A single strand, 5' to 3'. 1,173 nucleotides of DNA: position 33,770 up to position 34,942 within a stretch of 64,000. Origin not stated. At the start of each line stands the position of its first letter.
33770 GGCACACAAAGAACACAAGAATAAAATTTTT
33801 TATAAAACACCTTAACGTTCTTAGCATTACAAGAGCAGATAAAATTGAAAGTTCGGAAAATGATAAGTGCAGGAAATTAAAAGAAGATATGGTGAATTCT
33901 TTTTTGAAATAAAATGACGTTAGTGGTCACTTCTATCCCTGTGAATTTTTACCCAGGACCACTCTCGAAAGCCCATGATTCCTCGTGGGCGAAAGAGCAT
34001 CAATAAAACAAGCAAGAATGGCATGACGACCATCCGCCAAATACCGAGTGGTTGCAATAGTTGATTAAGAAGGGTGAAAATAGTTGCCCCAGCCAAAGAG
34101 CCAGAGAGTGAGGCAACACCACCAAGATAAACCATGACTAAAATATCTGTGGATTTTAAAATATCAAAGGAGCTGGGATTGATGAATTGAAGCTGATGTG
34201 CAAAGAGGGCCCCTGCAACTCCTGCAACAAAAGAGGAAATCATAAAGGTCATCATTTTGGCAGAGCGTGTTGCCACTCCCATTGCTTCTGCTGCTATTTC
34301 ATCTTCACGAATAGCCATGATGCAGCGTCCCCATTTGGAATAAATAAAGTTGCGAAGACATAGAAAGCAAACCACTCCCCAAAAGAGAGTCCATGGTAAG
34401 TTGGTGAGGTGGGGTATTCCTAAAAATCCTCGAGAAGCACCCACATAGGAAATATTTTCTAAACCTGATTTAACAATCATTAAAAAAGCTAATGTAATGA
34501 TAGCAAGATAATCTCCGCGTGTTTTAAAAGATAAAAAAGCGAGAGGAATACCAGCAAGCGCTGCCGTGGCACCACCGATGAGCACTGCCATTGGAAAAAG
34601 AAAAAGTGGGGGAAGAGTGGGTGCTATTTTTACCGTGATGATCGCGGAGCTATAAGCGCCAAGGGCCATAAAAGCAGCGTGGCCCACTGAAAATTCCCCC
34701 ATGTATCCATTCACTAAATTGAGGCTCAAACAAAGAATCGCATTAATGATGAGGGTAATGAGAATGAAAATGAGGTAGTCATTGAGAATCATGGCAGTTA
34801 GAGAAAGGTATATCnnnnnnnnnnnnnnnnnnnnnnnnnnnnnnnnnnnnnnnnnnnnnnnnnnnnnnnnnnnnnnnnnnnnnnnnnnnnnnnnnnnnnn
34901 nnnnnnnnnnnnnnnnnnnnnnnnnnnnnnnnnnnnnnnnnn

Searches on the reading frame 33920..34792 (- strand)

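Call 65: search_protein_families(library=pfam, proteins=[window:33920-34792:-], max_evalue=0.0001)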
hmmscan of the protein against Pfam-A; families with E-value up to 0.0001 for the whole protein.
window:33920-34792:- (290 aa): 1 family
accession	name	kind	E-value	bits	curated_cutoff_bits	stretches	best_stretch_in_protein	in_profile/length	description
PF02653.21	BPD_transp_2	-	3.6e-38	131.7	26.8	1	7-264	2-268/269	Branched-chain amino acid transport system / permease component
